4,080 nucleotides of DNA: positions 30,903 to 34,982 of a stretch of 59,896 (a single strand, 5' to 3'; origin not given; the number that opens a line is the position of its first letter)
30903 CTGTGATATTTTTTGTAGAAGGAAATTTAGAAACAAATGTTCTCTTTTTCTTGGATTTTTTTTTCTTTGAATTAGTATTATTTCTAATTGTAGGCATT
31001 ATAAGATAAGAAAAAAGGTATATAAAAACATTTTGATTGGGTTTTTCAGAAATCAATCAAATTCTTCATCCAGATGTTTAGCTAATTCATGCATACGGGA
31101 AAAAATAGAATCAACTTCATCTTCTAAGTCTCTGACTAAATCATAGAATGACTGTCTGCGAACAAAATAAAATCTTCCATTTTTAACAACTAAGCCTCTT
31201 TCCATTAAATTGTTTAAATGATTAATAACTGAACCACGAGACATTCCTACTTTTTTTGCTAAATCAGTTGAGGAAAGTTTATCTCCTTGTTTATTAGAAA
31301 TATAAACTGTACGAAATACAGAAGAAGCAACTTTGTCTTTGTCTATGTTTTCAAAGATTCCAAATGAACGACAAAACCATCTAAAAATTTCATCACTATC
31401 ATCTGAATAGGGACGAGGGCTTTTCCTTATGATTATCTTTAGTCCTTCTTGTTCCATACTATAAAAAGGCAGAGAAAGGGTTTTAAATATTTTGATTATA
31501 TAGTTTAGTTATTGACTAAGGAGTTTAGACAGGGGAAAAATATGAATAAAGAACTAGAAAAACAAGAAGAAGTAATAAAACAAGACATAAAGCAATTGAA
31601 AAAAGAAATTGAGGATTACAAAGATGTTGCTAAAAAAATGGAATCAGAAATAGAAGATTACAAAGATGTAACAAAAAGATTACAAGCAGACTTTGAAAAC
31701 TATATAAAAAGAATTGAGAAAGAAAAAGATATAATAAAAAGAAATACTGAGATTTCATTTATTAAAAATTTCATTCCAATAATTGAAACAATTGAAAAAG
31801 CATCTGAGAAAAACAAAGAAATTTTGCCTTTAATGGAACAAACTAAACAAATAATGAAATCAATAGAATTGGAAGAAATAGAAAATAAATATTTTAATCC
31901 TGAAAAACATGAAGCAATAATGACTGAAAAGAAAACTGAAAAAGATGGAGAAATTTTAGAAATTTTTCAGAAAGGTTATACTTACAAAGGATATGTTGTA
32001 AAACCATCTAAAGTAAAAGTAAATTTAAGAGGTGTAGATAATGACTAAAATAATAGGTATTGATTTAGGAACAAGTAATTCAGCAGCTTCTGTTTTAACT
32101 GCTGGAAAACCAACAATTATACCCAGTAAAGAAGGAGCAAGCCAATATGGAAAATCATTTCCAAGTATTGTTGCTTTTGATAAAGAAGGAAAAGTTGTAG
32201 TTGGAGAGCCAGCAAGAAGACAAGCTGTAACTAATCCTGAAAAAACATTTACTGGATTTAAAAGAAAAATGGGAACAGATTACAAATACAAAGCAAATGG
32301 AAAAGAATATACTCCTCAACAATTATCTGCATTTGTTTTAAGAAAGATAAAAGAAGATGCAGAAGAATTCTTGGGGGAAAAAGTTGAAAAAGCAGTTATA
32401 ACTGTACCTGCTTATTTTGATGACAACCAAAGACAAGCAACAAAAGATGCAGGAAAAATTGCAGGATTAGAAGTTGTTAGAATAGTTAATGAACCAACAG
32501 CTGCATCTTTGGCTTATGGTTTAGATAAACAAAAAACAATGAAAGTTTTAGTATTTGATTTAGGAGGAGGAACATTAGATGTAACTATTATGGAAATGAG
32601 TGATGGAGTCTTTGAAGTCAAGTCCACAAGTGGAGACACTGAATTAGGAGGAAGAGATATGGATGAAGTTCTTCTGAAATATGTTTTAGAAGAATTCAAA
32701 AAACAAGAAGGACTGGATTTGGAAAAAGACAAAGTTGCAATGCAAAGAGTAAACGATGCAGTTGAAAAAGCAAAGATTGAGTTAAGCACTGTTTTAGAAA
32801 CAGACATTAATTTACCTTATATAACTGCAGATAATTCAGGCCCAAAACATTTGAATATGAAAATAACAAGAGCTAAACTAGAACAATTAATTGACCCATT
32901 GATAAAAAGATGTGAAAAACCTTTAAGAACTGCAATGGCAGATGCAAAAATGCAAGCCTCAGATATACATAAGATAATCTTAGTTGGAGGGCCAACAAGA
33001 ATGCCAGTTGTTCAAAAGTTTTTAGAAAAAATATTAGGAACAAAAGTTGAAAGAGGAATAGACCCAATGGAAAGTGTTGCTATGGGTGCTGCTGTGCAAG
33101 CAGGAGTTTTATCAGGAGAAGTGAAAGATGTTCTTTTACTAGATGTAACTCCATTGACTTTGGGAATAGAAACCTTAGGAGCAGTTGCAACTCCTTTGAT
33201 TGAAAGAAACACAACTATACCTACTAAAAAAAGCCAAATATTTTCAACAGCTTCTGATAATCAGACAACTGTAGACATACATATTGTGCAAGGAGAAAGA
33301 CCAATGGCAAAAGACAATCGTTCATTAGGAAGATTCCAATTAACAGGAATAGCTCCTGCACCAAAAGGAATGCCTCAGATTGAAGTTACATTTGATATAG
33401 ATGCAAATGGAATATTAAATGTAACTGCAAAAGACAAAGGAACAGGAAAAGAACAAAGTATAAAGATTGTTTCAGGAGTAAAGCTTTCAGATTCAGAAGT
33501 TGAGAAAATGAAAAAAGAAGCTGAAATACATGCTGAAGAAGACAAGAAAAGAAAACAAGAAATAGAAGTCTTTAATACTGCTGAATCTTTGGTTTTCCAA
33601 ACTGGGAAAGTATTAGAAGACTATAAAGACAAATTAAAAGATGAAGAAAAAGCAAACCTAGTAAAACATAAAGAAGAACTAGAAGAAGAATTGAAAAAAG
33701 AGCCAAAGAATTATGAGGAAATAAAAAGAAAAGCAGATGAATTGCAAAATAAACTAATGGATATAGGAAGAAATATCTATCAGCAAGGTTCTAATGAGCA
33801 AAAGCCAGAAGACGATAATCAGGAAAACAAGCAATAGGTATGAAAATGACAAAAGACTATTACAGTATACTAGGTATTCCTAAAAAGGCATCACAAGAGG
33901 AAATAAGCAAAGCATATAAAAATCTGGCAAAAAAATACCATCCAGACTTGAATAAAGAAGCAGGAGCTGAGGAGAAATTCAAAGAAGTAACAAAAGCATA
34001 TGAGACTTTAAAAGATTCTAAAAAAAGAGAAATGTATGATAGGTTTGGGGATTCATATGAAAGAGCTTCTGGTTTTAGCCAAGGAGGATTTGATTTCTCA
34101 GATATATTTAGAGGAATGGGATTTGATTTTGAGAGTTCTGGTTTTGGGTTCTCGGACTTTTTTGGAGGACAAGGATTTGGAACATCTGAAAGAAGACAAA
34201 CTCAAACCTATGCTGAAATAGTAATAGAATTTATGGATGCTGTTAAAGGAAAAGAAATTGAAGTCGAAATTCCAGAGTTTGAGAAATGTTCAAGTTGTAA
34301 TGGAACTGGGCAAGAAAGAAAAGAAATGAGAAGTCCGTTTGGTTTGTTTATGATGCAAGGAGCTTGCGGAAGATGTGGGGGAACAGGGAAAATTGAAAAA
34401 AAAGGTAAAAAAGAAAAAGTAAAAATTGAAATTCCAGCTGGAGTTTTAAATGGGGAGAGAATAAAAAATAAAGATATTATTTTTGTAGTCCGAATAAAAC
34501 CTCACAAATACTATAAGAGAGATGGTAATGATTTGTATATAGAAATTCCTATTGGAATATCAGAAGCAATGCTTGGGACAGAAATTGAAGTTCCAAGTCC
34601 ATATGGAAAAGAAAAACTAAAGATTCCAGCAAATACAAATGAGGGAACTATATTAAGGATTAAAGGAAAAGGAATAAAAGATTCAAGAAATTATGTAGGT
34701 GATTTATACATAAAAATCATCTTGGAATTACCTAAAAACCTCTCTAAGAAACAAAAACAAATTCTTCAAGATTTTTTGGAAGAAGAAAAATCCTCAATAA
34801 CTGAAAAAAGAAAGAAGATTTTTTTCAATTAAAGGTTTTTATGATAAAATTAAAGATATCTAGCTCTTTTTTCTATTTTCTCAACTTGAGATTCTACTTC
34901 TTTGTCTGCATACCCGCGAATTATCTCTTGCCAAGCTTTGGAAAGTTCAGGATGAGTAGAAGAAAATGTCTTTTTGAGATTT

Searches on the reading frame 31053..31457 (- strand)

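Call 22: search_protein_families(library=pfam, proteins=[window:31053-31457:-], max_evalue=0.001)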
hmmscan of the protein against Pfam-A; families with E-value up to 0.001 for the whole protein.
window:31053-31457:- (134 aa): 8 families
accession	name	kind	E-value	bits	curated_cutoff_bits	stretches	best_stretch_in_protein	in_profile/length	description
PF13412.12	HTH_24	-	7.3e-07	29.1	21.9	1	60-90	17-47/48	Winged helix-turn-helix DNA-binding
PF09339.16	HTH_IclR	-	1.3e-06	28.5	22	1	57-93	15-51/52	IclR helix-turn-helix domain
PF01022.26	HTH_5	-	2.6e-06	27.6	22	1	60-90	15-45/47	Bacterial regulatory protein, arsR family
PF12802.13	MarR_2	-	3e-06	27.7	27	1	52-92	13-52/61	MarR family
PF13545.12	HTH_Crp_2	-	0.00022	21.5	27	1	60-97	22-60/70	Crp-like helix-turn-helix domain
PF13730.12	HTH_36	-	0.00024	21.3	25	1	65-90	30-55/55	Helix-turn-helix domain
PF01978.25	TrmB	-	0.00045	20.4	25.6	0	61-93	23-55/68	Sugar-specific transcriptional regulator TrmB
PF12840.13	HTH_20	-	0.00094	19.6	27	0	42-91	4-49/51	Helix-turn-helix domain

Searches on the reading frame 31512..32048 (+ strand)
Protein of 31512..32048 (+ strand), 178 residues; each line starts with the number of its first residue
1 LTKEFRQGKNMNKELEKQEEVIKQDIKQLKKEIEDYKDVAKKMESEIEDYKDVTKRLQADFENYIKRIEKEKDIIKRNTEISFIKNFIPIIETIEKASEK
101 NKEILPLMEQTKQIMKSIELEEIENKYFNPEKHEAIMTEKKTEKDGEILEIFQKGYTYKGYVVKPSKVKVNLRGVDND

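Call 61: search_protein_families(library=pfam, proteins=[window:31512-32048:+], max_evalue=0.0001)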
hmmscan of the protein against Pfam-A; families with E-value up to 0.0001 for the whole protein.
window:31512-32048:+ (178 aa): 1 family
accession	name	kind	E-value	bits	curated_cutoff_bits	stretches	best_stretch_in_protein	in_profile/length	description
PF01025.24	GrpE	-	1.5e-24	87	25.8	1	23-171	3-164/165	GrpE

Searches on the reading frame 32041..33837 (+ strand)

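Call 8: search_protein_families(library=pfam, proteins=[window:32041-33837:+], max_evalue=0.00001)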
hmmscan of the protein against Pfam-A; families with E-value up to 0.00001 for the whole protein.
window:32041-33837:+ (598 aa): 2 families
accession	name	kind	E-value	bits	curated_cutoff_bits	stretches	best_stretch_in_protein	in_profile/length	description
PF00012.26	HSP70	-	6.1e-224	745.1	20.6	1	4-581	1-599/599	Hsp70 protein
PF06723.19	MreB_Mbl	-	1.6e-19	70.4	27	1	4-351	3-316/327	MreB/Mbl protein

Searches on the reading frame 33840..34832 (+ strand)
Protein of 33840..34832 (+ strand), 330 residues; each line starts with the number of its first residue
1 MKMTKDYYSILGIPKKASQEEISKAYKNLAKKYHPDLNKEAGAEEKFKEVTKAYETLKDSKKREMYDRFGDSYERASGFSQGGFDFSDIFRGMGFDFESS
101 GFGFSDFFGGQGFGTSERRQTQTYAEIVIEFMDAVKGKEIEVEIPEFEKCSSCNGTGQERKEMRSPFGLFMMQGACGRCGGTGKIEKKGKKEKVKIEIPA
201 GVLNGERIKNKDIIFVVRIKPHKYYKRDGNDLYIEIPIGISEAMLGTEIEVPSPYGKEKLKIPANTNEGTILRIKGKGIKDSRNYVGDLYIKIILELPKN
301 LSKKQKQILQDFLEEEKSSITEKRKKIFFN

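Call 9: search_protein_families(library=pfam, proteins=[window:33840-34832:+], max_evalue=0.00001)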
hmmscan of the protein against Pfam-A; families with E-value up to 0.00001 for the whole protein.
window:33840-34832:+ (330 aa): 3 families
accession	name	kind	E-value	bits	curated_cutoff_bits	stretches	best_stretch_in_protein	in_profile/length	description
PF01556.23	DnaJ_C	-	1e-33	117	26.6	1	125-298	3-152/152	DnaJ C terminal domain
PF00226.36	DnaJ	-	5.4e-26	90.9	27.8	1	6-67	1-63/63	DnaJ domain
PF00684.25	DnaJ_CXXCXGXG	-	1.3e-08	35.5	32.7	1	147-187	15-55/65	DnaJ central domain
